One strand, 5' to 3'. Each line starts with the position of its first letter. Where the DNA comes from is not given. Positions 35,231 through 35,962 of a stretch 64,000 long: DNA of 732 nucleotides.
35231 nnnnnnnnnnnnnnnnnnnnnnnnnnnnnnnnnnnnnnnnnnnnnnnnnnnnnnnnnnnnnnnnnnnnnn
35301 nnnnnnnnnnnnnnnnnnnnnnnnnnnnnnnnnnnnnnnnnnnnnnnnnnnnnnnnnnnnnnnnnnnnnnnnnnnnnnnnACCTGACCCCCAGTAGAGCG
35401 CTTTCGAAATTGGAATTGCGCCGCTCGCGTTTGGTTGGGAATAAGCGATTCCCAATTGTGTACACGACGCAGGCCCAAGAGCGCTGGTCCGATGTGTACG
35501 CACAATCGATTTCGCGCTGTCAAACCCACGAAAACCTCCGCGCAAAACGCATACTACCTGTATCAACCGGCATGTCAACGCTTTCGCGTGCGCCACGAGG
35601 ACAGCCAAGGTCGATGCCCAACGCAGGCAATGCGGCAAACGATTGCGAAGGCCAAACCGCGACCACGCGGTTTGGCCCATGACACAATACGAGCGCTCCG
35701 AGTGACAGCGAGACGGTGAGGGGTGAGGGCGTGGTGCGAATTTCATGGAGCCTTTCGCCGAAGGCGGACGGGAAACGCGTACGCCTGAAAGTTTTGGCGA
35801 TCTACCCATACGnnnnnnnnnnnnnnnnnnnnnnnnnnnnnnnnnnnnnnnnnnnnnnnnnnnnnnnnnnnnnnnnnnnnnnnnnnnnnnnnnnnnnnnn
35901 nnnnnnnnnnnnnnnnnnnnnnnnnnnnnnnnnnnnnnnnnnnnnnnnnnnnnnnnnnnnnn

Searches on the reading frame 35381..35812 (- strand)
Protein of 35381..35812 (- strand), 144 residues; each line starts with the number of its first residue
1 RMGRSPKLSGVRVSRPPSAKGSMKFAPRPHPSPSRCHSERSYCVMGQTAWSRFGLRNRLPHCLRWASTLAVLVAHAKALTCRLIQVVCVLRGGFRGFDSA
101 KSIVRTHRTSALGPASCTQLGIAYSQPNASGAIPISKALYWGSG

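Call 48: search_protein_families(library=pfam, max_evalue=0.1, proteins=[window:35381-35812:-])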
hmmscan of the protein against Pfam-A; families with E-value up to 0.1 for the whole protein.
seq(144 aa): 2 families
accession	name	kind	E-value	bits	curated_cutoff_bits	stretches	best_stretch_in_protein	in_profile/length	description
PF25285.1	DUF7875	-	0.0023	18.6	27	1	52-89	48-85/96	Domain of unknown function (DUF7875)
PF09407.15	AbiEi_1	-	0.01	16.5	22.2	1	33-123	9-93/142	AbiEi antitoxin C-terminal domain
